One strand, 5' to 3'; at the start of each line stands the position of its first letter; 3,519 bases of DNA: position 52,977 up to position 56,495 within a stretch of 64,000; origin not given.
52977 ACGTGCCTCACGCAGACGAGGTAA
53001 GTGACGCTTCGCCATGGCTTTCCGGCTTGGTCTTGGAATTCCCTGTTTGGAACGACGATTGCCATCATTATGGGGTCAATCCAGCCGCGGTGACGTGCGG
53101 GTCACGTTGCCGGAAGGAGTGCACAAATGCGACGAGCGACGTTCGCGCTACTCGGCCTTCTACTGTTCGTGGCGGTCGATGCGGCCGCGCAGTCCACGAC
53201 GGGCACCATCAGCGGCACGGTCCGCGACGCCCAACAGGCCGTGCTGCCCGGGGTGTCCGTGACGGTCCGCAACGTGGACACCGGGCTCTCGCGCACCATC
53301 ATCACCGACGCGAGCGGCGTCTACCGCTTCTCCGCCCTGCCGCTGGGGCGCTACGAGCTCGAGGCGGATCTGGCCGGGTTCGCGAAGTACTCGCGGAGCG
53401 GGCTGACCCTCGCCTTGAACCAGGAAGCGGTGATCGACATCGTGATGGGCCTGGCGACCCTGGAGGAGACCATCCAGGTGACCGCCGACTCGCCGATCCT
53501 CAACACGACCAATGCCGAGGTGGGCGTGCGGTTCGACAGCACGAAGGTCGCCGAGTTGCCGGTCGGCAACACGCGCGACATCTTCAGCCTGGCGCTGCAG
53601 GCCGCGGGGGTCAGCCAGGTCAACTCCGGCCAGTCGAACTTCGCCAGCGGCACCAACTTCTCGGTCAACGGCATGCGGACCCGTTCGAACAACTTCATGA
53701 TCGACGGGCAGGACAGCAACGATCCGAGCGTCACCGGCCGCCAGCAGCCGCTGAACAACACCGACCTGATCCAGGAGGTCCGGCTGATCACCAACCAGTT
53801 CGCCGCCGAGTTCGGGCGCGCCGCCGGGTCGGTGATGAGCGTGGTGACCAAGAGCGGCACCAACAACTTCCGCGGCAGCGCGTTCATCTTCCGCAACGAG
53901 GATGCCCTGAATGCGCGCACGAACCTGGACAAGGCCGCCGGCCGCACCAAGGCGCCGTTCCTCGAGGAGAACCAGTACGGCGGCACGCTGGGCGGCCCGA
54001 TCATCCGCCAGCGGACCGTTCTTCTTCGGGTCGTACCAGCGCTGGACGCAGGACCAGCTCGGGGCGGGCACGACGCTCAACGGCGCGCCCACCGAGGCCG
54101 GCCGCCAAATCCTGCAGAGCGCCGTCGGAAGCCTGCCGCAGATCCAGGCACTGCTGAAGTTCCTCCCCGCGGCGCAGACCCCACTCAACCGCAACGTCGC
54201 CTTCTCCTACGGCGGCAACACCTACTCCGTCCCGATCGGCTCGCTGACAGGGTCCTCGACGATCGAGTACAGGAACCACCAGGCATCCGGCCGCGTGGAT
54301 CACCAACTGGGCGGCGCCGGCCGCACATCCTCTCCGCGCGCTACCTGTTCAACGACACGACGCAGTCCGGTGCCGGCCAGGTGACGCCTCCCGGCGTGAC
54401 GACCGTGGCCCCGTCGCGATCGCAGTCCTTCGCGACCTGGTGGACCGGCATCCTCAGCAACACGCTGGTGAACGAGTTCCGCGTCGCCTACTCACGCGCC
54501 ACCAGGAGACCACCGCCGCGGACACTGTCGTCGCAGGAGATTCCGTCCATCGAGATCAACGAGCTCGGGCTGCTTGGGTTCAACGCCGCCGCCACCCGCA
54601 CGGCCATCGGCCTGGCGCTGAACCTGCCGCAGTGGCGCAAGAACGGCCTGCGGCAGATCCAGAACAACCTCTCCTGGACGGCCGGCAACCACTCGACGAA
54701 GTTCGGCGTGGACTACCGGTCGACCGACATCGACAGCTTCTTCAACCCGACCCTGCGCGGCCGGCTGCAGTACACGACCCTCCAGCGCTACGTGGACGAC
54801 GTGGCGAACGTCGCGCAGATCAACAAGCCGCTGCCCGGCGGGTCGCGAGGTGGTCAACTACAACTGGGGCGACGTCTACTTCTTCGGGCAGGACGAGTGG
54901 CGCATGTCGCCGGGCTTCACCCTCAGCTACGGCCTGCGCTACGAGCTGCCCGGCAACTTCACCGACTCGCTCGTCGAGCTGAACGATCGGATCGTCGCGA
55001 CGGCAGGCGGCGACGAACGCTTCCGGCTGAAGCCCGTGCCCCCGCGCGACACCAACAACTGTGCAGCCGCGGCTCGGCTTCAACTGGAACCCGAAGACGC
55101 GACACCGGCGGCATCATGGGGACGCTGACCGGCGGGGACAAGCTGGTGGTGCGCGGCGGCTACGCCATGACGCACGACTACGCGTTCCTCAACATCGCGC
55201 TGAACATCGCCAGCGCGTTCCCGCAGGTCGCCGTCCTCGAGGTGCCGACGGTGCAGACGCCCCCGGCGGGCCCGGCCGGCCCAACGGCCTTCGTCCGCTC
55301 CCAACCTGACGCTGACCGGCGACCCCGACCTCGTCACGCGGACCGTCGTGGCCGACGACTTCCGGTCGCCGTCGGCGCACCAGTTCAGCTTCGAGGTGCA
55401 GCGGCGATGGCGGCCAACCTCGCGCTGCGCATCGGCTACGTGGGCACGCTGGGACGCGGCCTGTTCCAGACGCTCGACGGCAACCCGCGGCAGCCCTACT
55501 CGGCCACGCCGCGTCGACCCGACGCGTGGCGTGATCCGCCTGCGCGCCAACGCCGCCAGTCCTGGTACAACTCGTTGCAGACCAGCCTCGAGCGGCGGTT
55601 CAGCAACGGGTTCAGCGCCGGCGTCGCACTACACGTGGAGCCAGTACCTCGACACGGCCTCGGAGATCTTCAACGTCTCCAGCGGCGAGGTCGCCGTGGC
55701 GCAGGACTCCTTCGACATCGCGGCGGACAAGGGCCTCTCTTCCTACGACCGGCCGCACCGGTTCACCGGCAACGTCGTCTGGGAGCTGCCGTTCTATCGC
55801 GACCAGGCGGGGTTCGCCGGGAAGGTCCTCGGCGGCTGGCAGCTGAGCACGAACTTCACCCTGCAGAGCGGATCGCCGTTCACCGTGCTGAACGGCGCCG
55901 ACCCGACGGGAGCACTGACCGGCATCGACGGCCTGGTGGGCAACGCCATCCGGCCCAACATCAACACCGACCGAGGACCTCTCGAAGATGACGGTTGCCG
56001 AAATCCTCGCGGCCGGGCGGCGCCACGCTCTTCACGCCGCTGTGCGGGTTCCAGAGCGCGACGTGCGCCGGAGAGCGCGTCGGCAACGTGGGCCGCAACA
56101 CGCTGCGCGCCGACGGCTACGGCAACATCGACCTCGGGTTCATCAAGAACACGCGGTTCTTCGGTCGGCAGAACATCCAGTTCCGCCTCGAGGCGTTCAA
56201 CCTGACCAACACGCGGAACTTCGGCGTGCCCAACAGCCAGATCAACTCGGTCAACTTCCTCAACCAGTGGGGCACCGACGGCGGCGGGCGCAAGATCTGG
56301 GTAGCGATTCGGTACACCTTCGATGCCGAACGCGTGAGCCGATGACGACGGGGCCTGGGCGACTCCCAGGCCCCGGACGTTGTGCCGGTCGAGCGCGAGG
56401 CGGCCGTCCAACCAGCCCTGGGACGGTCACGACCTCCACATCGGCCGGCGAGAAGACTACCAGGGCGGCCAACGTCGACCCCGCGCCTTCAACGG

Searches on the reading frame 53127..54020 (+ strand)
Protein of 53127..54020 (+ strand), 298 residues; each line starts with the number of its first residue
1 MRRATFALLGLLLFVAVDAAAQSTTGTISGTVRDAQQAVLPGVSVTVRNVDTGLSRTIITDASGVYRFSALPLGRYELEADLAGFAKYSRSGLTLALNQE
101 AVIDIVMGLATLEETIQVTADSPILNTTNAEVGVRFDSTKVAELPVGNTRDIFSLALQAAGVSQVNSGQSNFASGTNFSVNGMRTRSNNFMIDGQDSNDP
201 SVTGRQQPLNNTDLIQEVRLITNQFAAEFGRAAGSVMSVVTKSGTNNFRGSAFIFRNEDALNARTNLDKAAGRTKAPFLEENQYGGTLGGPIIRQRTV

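Call 65: search_protein_families(library=pfam, max_evalue=0.001, proteins=[window:53127-54020:+])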
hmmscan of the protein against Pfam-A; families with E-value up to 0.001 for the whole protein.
window:53127-54020:+ (298 aa): 6 families
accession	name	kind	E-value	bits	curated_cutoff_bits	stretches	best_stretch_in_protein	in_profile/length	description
PF13620.12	CarboxypepD_reg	-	3.9e-22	78.8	32.3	1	27-107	1-81/82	Carboxypeptidase regulatory-like domain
PF25183.1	OMP_b-brl_4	-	1.7e-16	60.3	30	1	240-297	1-56/838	Outer membrane beta barrel domain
PF13715.12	CarbopepD_reg_2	-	6.1e-08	33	32.2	1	28-91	1-61/88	CarboxypepD_reg-like domain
PF17210.9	SdrD_B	-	5.3e-06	27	29.7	1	32-82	16-66/112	SdrD B-like domain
PF07715.20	Plug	-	6.4e-05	23.9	23.9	1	154-233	27-103/107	TonB-dependent Receptor Plug Domain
PF17802.7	SpaA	-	0.00042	20.9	23.1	1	34-79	9-57/91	Prealbumin-like fold domain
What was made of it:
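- Checked: The upstream gene is a TonB-dependent receptor: CarboxypepD_reg, Plug and OMP beta-barrel domains, 53127..56345 (call 65).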

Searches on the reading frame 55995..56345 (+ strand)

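Call 65: search_protein_families(library=pfam, max_evalue=0.001, proteins=[window:55995-56345:+])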
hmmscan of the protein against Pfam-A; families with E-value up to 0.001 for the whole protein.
window:55995-56345:+ (116 aa): 1 family
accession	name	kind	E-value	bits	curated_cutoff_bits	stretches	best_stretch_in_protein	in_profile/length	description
PF25183.1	OMP_b-brl_4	-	3.8e-18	65.7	30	1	19-89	755-825/838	Outer membrane beta barrel domain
